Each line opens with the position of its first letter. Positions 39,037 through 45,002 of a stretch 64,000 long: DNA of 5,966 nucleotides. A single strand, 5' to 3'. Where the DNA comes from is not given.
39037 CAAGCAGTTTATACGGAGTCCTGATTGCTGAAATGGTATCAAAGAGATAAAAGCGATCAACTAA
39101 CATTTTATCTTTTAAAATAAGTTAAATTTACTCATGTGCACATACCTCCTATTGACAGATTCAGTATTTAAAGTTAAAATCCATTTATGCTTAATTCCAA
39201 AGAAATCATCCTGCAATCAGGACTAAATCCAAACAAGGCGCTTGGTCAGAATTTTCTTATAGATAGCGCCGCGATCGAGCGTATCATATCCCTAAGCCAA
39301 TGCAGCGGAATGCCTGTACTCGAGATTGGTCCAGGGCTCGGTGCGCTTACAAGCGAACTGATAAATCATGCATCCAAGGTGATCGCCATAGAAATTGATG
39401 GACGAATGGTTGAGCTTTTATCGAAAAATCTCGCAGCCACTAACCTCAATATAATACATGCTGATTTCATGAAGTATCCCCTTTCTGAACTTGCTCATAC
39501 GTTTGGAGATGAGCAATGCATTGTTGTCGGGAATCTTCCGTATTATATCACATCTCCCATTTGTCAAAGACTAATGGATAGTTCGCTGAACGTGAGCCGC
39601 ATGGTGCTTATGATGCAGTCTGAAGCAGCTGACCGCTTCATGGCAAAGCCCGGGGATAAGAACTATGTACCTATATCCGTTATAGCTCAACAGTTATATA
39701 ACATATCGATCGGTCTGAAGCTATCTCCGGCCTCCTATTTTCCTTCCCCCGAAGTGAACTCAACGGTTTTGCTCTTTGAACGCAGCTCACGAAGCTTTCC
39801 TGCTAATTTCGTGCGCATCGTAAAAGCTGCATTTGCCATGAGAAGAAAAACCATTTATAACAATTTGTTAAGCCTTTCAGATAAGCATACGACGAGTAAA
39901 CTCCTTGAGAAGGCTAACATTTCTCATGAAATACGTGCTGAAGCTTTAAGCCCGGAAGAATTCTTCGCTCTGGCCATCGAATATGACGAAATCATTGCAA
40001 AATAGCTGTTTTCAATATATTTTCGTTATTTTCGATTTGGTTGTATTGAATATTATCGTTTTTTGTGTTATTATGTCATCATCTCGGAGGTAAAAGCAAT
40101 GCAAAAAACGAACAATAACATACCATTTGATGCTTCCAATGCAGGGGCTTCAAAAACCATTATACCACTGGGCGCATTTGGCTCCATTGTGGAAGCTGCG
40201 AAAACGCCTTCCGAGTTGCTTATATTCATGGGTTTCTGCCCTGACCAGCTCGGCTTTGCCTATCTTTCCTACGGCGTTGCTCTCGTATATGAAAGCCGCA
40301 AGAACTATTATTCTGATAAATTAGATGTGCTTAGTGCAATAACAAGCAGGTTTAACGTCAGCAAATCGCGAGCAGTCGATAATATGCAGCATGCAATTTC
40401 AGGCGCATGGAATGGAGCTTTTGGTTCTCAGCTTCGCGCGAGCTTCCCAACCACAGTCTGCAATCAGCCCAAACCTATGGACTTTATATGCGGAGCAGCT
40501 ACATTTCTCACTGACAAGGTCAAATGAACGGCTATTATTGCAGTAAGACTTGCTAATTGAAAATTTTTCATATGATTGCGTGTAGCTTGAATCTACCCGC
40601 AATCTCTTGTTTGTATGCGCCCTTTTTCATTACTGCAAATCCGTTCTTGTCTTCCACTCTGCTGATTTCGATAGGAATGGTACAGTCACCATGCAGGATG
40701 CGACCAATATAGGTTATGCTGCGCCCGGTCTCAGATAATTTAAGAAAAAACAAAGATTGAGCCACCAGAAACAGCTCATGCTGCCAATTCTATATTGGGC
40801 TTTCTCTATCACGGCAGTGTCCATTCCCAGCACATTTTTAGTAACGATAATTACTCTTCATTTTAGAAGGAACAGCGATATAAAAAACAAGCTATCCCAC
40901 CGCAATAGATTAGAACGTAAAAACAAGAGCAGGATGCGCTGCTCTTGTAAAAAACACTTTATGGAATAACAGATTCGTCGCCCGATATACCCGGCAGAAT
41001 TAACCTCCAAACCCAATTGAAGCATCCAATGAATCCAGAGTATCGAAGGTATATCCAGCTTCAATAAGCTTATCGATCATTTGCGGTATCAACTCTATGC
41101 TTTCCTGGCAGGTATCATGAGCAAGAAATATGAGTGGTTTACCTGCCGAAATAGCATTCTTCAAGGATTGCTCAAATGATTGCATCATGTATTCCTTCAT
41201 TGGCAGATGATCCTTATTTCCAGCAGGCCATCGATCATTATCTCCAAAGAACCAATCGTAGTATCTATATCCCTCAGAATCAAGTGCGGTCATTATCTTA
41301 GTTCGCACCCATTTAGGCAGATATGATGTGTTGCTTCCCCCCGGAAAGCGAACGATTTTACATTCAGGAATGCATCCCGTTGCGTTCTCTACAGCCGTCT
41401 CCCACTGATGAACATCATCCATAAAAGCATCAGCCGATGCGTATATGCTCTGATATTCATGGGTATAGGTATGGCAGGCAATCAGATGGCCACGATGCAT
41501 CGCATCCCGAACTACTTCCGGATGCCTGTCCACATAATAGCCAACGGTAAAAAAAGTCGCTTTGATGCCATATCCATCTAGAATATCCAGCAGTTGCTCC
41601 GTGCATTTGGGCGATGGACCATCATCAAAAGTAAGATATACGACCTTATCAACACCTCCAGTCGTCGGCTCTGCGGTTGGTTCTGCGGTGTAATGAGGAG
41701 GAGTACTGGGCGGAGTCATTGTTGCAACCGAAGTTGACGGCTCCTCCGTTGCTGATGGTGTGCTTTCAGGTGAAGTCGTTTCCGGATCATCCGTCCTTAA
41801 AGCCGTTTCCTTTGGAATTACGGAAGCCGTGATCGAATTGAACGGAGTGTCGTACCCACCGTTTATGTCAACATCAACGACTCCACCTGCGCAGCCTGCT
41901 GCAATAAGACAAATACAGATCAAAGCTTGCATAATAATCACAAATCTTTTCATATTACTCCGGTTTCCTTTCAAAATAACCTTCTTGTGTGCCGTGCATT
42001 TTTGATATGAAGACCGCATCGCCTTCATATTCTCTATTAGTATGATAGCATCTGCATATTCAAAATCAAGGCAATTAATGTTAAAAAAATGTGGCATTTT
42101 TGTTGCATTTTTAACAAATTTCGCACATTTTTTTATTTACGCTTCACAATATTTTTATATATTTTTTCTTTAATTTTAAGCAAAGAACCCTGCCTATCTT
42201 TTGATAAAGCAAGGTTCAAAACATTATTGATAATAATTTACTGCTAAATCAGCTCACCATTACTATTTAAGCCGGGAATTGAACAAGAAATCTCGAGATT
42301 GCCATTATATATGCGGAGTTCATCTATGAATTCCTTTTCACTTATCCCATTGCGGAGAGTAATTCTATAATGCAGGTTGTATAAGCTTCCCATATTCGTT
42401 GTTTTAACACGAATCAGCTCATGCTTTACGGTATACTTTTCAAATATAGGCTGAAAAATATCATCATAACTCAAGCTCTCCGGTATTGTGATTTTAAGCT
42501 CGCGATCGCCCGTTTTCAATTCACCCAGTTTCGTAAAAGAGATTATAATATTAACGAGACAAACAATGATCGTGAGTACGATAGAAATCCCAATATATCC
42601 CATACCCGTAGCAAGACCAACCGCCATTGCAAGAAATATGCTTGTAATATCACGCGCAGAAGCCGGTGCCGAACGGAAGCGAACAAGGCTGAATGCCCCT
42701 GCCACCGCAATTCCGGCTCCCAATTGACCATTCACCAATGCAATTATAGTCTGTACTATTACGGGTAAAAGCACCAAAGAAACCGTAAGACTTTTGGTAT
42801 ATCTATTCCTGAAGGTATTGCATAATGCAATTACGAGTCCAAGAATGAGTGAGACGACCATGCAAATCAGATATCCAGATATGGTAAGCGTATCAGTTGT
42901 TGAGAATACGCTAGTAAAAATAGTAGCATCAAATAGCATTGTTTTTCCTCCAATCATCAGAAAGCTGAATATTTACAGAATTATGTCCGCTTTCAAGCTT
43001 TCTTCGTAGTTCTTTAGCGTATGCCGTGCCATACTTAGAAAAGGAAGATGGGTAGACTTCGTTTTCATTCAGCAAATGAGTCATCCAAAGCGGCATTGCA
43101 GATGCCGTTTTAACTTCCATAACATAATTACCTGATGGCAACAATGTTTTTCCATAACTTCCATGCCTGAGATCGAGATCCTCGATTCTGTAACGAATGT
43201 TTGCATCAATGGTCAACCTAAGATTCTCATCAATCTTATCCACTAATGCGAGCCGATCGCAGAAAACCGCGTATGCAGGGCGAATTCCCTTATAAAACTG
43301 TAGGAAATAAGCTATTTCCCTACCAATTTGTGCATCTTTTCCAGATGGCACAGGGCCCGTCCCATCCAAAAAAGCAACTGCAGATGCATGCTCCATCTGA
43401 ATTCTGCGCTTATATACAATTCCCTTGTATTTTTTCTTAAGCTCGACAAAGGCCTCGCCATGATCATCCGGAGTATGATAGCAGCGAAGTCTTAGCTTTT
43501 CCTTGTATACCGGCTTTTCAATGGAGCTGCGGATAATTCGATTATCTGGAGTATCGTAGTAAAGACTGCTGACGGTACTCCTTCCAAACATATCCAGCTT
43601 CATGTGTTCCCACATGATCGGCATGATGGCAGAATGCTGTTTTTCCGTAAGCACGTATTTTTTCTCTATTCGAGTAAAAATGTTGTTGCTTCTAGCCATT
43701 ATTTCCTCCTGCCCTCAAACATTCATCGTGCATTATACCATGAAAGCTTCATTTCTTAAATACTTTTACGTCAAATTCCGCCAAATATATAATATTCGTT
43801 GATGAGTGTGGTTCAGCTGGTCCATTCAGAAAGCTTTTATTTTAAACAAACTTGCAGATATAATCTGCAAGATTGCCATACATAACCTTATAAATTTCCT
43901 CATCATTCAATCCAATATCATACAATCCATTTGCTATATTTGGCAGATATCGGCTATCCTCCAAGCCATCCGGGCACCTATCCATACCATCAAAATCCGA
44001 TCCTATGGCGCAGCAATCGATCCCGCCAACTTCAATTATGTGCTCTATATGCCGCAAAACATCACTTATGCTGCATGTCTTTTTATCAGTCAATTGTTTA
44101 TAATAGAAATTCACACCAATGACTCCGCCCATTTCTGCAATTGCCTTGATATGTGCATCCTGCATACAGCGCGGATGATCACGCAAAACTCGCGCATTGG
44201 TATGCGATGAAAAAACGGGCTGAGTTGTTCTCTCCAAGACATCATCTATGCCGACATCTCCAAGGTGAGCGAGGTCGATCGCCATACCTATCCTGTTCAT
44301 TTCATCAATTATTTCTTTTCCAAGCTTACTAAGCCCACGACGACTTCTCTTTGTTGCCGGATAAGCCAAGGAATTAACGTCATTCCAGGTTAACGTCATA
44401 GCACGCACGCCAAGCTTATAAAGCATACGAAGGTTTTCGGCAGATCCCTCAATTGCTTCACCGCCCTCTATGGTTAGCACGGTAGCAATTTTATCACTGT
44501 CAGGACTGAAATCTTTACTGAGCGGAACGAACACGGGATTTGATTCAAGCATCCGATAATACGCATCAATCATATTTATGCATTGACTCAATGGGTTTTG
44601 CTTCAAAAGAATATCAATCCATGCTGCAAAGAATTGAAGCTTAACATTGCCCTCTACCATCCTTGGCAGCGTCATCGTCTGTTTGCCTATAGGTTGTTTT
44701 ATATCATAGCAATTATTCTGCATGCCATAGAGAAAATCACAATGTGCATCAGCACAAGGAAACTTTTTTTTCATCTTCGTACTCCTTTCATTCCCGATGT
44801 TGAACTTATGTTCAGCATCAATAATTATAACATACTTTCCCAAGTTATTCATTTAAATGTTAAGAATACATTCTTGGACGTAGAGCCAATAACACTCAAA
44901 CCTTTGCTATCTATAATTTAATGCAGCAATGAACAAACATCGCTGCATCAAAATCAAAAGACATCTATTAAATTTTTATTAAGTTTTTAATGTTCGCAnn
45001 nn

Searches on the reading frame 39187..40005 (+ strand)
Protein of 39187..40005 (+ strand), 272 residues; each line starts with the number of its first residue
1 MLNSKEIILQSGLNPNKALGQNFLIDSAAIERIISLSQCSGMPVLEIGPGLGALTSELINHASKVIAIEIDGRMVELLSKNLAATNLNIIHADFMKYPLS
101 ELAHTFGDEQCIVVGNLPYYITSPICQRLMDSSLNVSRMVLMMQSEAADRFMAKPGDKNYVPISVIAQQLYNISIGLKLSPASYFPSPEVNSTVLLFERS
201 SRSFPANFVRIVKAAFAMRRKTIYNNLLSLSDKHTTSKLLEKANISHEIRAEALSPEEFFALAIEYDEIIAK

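Call 28: search_protein_families(library=pfam, proteins=[window:39187-40005:+], max_evalue=0.001)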
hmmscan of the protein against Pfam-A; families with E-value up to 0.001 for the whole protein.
window:39187-40005:+ (272 aa): 3 families
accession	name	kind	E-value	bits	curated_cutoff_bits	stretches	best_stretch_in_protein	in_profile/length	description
PF00398.26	RrnaAD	-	4.3e-53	180.5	24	1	14-266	3-261/263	Ribosomal RNA adenine dimethylase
PF13649.12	Methyltransf_25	-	2.3e-06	28.7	27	1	44-101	1-62/97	Methyltransferase domain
PF08241.18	Methyltransf_11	-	5.4e-05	24.2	21.2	1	45-100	1-57/95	Methyltransferase domain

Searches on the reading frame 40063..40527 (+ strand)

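Call 67: search_protein_families(library=pfam, proteins=[window:40063-40527:+], max_evalue=0.000001)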
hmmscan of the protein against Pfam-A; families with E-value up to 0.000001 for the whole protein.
window:40063-40527:+ (154 aa): 1 family
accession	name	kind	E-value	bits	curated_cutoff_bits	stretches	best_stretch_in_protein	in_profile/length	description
PF08769.17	Spo0A_C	-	7.9e-08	32.7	25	1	51-145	3-100/104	Sporulation initiation factor Spo0A C terminal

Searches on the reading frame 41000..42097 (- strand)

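Call 67: search_protein_families(library=pfam, proteins=[window:41000-42097:-], max_evalue=0.000001)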
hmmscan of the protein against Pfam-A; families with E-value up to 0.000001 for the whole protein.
window:41000-42097:- (365 aa): 1 family
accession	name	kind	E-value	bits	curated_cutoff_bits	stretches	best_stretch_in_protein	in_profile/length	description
PF01522.26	Polysacc_deac_1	-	2.5e-26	92.5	23.1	1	150-260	6-112/124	Polysaccharide deacetylase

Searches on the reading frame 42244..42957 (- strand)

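Call 67: search_protein_families(library=pfam, proteins=[window:42244-42957:-], max_evalue=0.000001)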
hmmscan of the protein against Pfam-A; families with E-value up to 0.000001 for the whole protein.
window:42244-42957:- (237 aa): 1 family
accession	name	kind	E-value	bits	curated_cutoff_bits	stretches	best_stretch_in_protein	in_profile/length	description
PF16316.10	DUF4956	-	5.3e-14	52.7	30.6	1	42-143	7-111/169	Domain of unknown function (DUF4956)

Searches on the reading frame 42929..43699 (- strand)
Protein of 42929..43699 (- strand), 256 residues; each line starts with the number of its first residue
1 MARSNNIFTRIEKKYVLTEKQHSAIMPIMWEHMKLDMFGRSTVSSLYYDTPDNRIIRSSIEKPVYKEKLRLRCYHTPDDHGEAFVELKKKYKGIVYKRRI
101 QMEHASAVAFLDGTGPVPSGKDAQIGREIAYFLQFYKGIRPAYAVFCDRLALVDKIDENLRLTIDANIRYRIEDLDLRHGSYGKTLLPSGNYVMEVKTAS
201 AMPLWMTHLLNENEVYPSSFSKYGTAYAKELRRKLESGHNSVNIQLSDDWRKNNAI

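Call 67: search_protein_families(library=pfam, proteins=[window:42929-43699:-], max_evalue=0.000001)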
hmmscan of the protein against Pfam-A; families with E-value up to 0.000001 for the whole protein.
window:42929-43699:- (256 aa): 1 family
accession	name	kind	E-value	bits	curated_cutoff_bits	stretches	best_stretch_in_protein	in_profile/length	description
PF09359.15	VTC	-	4.9e-41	141.2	23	1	10-229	2-233/235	VTC domain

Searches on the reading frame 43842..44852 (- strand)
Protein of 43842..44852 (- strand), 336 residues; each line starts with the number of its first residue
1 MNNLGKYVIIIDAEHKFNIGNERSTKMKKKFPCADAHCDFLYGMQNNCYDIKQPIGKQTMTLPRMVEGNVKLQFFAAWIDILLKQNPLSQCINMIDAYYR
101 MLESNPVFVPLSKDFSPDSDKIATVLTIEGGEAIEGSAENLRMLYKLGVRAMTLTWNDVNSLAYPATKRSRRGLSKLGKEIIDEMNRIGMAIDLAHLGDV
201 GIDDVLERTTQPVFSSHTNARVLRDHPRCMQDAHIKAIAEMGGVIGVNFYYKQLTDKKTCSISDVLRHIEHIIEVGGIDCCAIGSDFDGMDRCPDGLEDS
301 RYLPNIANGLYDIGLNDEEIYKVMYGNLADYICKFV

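Call 67: search_protein_families(library=pfam, proteins=[window:43842-44852:-], max_evalue=0.000001)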
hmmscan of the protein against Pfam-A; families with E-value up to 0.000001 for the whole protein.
window:43842-44852:- (336 aa): 1 family
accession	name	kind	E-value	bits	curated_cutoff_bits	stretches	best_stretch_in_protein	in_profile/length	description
PF01244.27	Peptidase_M19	-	2.1e-87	293.7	26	1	28-329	3-314/319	Membrane dipeptidase (Peptidase family M19)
